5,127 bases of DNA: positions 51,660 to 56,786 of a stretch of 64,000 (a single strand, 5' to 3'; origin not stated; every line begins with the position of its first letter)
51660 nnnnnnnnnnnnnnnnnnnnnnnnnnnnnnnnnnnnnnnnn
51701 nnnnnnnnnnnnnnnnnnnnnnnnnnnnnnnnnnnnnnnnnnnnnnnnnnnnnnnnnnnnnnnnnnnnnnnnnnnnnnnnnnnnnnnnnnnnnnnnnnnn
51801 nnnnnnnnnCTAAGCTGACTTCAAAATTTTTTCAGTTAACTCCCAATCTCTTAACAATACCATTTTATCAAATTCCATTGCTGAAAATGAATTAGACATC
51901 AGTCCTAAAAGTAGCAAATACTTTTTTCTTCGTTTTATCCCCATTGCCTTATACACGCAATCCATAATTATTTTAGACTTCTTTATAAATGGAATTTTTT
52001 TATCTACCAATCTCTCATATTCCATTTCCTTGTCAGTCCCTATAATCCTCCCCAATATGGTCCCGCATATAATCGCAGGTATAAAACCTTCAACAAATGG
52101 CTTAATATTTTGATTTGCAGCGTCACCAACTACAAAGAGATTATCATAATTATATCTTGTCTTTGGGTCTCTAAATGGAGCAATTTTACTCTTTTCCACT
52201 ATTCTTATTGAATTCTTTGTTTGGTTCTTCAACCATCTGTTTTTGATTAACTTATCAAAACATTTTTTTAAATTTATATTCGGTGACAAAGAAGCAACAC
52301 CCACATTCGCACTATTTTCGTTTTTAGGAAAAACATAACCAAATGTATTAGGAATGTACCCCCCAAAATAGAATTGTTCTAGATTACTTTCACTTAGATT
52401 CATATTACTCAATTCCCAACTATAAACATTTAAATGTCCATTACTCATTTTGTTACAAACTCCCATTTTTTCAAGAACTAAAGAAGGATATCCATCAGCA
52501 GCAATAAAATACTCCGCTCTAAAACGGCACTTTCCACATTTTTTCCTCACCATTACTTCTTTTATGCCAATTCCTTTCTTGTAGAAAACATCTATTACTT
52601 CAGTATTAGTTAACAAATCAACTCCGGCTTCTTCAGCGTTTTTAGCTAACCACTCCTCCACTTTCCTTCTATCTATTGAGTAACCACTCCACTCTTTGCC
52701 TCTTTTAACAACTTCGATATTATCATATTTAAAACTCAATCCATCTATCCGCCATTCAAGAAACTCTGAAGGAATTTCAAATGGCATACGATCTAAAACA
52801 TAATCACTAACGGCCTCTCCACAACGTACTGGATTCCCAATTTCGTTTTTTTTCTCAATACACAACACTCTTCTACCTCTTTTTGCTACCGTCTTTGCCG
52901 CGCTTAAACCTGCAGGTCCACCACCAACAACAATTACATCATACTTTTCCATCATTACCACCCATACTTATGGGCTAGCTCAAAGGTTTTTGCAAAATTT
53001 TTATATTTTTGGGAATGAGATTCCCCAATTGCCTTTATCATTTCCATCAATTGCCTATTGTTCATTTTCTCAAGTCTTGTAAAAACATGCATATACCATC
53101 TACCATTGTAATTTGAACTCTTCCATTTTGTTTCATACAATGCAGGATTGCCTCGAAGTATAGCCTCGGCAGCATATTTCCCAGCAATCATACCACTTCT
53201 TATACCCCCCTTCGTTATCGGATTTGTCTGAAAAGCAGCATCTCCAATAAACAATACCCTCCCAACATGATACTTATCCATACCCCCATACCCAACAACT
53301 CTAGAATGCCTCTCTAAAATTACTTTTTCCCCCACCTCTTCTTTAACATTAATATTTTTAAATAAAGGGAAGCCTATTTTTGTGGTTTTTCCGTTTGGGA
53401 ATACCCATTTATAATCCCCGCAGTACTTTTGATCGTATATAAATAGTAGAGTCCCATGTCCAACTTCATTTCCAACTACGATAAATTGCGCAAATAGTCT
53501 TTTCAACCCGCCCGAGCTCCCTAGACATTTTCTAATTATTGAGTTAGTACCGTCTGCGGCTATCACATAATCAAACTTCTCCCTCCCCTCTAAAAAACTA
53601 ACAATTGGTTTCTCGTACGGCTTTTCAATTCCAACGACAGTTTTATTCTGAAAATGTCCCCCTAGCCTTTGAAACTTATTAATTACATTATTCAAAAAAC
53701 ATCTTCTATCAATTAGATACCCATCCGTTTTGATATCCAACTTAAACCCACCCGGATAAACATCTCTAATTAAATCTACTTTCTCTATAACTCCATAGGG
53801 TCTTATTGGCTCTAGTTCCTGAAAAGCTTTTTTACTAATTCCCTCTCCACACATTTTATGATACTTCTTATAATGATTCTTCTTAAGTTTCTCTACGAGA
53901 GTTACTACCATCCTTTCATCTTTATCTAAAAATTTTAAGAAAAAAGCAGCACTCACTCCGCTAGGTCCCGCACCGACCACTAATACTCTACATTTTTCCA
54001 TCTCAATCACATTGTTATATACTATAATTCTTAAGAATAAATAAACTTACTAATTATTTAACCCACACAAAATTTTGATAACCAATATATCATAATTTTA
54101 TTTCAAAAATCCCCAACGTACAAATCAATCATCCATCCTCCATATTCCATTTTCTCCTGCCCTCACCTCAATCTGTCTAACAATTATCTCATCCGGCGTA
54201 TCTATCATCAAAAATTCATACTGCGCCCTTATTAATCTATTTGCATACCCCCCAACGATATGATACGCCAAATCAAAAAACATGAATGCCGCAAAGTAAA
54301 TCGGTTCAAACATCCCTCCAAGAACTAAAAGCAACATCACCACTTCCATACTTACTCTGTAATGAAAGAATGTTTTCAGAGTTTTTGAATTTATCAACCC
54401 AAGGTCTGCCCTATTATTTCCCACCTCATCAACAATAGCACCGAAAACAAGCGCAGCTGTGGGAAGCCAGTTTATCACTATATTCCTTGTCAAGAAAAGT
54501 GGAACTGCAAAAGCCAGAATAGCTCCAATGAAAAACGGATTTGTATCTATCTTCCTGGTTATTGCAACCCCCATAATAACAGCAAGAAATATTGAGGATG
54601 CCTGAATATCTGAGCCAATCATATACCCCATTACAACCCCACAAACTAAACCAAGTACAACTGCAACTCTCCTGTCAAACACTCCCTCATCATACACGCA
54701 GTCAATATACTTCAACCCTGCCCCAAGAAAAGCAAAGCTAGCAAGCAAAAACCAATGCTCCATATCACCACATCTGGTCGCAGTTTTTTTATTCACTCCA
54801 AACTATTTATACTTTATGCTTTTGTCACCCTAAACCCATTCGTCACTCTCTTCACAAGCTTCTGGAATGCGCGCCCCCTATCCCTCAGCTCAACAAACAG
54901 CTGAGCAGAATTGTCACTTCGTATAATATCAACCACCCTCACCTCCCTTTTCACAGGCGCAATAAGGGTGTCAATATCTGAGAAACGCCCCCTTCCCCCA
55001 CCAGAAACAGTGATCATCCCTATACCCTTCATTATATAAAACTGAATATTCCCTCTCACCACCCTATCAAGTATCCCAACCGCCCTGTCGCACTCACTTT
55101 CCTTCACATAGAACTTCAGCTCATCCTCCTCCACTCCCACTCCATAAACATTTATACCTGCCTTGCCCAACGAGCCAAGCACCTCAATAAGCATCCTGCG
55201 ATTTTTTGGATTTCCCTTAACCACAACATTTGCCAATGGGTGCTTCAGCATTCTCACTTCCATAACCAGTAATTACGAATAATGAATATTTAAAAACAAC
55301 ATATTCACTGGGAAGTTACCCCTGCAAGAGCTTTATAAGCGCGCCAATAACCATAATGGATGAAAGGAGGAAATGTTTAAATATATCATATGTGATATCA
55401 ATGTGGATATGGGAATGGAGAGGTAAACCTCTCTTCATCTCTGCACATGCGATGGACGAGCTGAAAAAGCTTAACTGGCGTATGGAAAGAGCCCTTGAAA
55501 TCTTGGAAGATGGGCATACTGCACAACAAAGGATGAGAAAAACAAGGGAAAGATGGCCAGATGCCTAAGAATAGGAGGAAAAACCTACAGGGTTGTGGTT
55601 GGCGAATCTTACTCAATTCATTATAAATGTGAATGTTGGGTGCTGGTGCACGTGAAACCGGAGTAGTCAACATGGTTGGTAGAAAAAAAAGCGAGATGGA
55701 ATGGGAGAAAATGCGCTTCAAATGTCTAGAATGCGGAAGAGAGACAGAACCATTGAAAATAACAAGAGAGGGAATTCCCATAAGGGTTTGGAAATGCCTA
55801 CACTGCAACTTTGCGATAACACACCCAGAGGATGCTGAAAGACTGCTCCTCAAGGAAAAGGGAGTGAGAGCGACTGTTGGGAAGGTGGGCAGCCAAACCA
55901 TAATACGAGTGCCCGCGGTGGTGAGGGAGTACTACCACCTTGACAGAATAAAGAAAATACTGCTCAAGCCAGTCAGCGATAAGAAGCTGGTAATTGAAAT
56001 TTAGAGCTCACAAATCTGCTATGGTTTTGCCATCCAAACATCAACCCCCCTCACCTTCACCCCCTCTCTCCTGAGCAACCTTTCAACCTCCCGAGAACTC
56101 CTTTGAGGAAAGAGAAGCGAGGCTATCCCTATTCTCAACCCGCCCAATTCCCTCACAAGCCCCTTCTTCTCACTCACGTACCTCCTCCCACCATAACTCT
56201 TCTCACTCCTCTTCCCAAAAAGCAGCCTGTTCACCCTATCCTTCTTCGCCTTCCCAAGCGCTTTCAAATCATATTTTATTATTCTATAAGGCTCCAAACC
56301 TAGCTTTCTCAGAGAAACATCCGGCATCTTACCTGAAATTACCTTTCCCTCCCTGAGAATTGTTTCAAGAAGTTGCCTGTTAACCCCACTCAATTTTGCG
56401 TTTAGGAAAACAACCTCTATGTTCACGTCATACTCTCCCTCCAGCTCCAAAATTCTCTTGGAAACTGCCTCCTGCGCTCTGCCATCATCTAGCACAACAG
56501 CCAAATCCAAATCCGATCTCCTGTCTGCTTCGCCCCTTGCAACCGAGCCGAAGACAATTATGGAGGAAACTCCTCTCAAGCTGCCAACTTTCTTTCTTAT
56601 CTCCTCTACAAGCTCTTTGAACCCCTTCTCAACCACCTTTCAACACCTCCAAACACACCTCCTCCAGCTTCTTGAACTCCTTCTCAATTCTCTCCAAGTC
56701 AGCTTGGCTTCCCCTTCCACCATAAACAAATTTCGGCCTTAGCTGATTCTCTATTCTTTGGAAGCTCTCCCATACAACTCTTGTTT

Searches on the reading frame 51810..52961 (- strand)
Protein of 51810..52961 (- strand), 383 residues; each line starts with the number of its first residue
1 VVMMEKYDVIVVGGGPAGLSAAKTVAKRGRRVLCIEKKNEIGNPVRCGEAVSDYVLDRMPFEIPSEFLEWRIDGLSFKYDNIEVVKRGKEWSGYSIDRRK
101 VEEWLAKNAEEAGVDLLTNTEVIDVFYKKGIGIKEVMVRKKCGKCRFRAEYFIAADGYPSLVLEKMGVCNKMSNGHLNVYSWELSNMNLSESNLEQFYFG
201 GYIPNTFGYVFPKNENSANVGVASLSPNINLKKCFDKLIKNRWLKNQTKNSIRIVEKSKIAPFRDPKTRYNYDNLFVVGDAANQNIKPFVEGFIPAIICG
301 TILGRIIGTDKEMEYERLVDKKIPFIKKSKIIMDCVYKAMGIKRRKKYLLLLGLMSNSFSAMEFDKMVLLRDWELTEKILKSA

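Call 27: search_protein_families(library=pfam, proteins=[window:51810-52961:-], max_evalue=0.001)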
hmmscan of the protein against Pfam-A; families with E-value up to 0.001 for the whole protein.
window:51810-52961:- (383 aa): 14 families
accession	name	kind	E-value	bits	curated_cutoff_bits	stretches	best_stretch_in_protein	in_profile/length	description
PF01494.25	FAD_binding_3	-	3.3e-20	73.1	22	2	98-282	99-293/349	FAD binding domain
PF12831.13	FAD_oxidored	-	4.8e-16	59.5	27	1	8-155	1-143/416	FAD dependent oxidoreductase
PF01266.30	DAO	-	1.3e-11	45.1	27.9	1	8-42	1-35/353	FAD dependent oxidoreductase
PF07992.20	Pyr_redox_2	-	3.3e-11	43.6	26.1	1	7-41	1-35/291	Pyridine nucleotide-disulphide oxidoreductase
PF00890.30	FAD_binding_2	-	7.6e-11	42.3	20.4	1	8-42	1-35/414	FAD binding domain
PF00070.33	Pyr_redox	-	1.4e-09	38.8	22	1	9-59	2-50/82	Pyridine nucleotide-disulphide oxidoreductase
PF03486.20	HI0933_like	-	2.7e-09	37.3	50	1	8-45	2-39/244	HI0933-like protein Rossmann domain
PF13450.12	NAD_binding_8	-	9.9e-09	35.8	21.9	1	11-56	1-45/68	NAD(P)-binding Rossmann-like domain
PF01946.23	Thi4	-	3.7e-08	33.3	26.2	1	5-138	16-137/235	Thi4 family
PF22578.2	GGR_cat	-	6.1e-07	29.7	27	1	183-254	9-83/88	Geranylgeranyl reductase catalytic domain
PF05834.18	Lycopene_cycl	-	8.1e-07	28.9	23.4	1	8-231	1-212/380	Lycopene cyclase protein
PF04820.20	Trp_halogenase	-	1.4e-06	27.9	21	0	93-166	152-221/458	Tryptophan halogenase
PF01134.28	GIDA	-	4.2e-05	23.2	22.1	1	8-43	1-37/391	Glucose inhibited division protein A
PF13738.12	Pyr_redox_3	-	5.7e-05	22.9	30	1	10-45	1-36/305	Pyridine nucleotide-disulphide oxidoreductase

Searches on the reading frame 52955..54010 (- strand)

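Call 27: search_protein_families(library=pfam, proteins=[window:52955-54010:-], max_evalue=0.001)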
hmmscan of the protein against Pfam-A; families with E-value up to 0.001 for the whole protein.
window:52955-54010:- (351 aa): 2 families
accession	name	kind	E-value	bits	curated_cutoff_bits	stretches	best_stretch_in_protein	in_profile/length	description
PF01494.25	FAD_binding_3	-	3.3e-11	43.4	22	0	6-46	1-37/349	FAD binding domain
PF01266.30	DAO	-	5.3e-05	23.3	27.9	0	8-41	1-30/353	FAD dependent oxidoreductase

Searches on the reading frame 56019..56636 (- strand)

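Call 36: search_protein_families(library=pfam, proteins=[window:56019-56636:-], max_evalue=0.001)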
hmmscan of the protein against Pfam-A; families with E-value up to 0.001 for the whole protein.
window:56019-56636:- (205 aa): 3 families
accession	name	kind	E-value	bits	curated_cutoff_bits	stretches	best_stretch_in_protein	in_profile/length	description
PF01909.29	NTP_transf_2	-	3e-12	47.2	21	1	11-81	2-77/93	Nucleotidyltransferase domain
PF18765.7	Polbeta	-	1.3e-11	44.9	26.9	1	12-102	2-89/93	Polymerase beta, Nucleotidyltransferase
PF03445.19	DUF294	-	0.00012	22.4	21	1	7-63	33-88/138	Putative nucleotidyltransferase DUF294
